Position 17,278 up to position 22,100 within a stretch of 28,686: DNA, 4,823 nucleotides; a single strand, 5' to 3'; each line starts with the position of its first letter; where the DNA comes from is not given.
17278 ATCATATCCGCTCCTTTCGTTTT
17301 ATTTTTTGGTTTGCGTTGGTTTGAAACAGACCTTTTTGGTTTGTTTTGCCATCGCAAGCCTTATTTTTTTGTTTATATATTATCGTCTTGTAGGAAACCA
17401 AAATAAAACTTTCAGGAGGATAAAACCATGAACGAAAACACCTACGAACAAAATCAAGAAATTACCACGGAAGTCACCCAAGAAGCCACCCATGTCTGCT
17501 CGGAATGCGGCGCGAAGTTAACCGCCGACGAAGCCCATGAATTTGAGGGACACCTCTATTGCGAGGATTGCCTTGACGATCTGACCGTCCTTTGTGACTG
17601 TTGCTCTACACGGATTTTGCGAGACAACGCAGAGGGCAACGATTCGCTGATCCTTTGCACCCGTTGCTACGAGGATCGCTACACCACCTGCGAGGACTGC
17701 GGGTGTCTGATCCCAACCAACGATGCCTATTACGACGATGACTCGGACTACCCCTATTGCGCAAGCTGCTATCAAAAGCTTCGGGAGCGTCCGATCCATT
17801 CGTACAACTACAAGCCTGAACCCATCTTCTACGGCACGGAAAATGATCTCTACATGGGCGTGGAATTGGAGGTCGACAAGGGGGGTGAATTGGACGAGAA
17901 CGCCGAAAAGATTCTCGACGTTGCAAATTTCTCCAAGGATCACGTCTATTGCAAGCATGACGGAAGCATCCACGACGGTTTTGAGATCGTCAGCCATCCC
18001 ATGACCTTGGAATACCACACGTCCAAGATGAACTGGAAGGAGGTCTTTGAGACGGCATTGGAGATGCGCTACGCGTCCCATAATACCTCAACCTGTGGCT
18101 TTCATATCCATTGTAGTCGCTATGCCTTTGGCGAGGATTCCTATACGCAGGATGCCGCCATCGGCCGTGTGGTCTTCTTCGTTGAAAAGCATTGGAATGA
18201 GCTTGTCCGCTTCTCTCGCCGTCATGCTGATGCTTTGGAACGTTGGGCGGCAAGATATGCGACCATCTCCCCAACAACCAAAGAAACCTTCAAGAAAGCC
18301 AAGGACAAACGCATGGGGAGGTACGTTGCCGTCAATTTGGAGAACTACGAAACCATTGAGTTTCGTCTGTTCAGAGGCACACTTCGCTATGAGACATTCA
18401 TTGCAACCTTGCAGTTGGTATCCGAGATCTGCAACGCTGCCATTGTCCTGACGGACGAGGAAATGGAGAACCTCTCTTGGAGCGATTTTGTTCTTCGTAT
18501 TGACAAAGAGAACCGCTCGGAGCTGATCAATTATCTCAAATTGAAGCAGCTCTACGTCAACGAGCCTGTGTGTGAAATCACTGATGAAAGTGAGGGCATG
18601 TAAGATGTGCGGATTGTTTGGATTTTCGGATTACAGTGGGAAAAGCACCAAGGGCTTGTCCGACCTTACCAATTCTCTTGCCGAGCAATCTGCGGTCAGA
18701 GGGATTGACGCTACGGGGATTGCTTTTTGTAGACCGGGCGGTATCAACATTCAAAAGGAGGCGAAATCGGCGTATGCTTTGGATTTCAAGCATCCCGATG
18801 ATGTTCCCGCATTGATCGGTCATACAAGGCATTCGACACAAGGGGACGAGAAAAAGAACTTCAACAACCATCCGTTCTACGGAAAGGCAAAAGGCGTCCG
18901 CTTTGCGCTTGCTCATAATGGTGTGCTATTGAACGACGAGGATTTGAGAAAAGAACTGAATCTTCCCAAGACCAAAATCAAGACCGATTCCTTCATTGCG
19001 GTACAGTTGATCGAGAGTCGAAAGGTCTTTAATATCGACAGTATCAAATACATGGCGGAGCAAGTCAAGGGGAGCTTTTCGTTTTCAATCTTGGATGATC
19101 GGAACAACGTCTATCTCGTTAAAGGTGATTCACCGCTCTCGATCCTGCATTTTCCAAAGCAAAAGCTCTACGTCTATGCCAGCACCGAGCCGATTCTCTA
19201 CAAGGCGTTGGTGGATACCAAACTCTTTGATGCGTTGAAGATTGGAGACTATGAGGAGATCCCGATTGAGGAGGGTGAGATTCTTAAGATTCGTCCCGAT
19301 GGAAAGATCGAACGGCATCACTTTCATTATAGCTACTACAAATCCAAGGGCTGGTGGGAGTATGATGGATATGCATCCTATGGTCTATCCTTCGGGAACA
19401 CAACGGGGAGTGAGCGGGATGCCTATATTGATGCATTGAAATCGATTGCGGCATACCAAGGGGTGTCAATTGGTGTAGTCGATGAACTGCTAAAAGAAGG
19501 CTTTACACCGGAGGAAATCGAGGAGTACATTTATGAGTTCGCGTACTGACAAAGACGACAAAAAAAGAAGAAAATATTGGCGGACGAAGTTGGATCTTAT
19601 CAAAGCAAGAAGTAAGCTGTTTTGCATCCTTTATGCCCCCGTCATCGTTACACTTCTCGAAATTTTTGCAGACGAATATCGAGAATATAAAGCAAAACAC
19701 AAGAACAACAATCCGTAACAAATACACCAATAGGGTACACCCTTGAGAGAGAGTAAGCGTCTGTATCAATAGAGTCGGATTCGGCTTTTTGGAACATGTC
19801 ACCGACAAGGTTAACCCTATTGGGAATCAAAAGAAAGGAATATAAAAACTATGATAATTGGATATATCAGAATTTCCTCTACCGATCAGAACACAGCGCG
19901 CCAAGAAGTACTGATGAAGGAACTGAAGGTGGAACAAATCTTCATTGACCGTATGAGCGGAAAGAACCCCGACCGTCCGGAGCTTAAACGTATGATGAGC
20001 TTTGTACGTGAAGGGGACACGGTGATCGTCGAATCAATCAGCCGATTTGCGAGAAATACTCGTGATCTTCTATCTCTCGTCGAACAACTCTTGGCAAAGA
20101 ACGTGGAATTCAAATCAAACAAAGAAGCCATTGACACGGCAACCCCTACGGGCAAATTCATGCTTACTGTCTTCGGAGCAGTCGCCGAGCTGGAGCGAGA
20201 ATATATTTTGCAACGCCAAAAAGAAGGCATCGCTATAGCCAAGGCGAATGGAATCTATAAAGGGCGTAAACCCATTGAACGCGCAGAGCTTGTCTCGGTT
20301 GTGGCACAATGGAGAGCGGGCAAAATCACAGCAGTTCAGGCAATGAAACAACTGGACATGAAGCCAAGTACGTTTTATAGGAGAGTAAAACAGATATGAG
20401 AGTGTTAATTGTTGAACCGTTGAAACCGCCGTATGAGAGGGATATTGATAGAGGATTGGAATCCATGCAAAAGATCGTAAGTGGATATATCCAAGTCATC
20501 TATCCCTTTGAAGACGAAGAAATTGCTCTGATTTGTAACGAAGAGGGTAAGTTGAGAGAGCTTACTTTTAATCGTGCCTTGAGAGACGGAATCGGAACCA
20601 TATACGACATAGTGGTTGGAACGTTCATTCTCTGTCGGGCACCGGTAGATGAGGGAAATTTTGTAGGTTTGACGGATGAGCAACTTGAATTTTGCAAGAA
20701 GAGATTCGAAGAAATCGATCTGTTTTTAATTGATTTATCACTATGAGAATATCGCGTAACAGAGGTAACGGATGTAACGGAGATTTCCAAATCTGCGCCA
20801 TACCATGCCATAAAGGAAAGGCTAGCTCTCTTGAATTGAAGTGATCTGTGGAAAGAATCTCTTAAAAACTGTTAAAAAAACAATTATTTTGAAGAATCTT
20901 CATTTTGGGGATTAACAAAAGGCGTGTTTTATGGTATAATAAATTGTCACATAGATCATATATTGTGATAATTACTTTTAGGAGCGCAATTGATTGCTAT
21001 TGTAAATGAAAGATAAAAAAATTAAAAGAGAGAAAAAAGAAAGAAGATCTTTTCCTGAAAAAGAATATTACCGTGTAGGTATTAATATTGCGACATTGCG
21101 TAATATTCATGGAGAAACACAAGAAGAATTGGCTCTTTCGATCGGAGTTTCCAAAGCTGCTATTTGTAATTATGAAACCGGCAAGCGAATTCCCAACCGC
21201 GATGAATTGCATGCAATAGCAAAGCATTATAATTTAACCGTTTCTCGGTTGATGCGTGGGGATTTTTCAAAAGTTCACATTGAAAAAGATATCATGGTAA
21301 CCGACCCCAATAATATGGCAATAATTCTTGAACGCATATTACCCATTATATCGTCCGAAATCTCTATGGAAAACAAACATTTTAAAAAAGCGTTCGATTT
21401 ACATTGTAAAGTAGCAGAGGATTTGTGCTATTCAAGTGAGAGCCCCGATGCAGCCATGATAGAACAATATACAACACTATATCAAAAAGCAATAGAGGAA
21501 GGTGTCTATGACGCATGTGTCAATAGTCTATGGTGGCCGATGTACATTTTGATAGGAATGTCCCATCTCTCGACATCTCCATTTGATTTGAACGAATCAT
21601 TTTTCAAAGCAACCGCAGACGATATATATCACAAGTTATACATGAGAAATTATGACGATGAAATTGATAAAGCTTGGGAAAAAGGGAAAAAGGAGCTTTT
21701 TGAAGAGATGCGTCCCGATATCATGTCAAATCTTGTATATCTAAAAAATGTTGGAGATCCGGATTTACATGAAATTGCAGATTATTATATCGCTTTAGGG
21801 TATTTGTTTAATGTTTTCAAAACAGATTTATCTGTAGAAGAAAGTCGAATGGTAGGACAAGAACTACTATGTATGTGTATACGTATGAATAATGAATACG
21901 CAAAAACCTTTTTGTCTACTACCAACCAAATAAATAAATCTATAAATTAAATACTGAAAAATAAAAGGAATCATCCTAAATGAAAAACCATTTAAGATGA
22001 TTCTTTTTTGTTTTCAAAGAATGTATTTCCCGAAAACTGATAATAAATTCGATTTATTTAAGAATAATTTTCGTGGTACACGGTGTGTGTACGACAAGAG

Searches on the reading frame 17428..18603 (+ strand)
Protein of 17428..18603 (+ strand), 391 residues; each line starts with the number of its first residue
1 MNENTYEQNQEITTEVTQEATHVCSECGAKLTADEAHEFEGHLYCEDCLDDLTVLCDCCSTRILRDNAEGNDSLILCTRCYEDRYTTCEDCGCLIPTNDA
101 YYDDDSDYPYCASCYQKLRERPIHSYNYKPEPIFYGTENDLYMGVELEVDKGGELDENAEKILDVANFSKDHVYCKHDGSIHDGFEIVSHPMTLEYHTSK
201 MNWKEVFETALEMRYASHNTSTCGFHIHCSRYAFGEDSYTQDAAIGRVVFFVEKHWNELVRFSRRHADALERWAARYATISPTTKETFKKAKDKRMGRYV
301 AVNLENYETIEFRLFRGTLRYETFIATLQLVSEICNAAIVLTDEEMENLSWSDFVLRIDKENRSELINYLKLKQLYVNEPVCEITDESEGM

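Call 21: search_protein_families(library=pfam, proteins=[window:17428-18603:+], max_evalue=0.001)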
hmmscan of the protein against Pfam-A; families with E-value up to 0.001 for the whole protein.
window:17428-18603:+ (391 aa): 2 families
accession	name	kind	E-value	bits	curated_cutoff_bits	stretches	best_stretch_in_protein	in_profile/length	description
PF12224.13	Amidoligase_2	-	3.8e-09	37.2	22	1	172-332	63-242/245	Putative amidoligase enzyme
PF00412.28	LIM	-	9.6e-05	23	22.9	0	23-49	28-54/58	LIM domain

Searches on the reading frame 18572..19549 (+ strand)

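Call 21: search_protein_families(library=pfam, proteins=[window:18572-19549:+], max_evalue=0.001)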
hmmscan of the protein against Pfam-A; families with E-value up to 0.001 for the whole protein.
window:18572-19549:+ (325 aa): 3 families
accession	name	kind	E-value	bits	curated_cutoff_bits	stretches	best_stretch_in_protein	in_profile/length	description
PF13522.11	GATase_6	-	1.1e-10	42.1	27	1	80-204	12-129/130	Glutamine amidotransferase domain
PF13537.11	GATase_7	-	3e-08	34.2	25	1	96-205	10-117/123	Glutamine amidotransferase domain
PF13230.11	GATase_4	-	0.00044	19.7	23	1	80-127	73-119/272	Glutamine amidotransferases class-II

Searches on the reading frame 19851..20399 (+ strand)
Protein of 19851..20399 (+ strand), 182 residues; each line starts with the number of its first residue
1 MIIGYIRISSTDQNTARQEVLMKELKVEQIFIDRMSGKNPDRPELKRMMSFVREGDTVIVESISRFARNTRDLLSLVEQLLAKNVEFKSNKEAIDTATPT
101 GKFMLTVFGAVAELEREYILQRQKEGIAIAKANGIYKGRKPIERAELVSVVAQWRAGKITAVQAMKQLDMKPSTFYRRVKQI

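Call 21: search_protein_families(library=pfam, proteins=[window:19851-20399:+], max_evalue=0.001)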
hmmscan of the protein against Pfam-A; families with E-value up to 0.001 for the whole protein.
window:19851-20399:+ (182 aa): 1 family
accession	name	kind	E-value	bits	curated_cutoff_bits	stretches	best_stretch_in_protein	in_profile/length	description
PF00239.26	Resolvase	-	3.1e-42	144.6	23.3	1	2-134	1-143/145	Resolvase, N terminal domain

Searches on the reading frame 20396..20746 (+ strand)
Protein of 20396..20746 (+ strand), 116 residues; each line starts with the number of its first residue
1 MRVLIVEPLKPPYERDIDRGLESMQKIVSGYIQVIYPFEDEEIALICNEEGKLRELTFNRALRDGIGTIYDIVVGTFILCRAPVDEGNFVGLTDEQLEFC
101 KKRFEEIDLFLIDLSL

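Call 21: search_protein_families(library=pfam, proteins=[window:20396-20746:+], max_evalue=0.001)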
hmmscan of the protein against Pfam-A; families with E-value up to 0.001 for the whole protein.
window:20396-20746:+ (116 aa): 1 family
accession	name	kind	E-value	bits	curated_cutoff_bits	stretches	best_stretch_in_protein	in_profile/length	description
PF12957.13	DUF3846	-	9.9e-33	112.8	27.5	1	1-104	1-102/103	Domain of unknown function (DUF3846)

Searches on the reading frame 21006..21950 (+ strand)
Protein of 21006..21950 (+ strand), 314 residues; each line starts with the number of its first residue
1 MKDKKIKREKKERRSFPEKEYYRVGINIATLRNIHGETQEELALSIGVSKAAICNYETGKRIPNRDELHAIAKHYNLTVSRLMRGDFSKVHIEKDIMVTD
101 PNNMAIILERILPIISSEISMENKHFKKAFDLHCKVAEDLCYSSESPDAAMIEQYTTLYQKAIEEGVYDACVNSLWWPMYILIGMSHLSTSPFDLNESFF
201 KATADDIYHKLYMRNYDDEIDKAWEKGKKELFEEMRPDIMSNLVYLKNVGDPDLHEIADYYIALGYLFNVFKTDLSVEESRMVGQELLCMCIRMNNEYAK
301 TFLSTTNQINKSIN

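Call 21: search_protein_families(library=pfam, proteins=[window:21006-21950:+], max_evalue=0.001)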
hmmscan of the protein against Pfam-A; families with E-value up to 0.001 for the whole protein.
window:21006-21950:+ (314 aa): 3 families
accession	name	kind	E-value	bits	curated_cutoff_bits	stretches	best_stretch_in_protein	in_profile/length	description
PF01381.28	HTH_3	-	2.1e-09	37.7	23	1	30-80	3-53/55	Helix-turn-helix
PF13560.12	HTH_31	-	4.8e-07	30.4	27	1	26-79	4-58/64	Helix-turn-helix domain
PF12844.13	HTH_19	-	7e-07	29.5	30.2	1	25-85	1-61/64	Helix-turn-helix domain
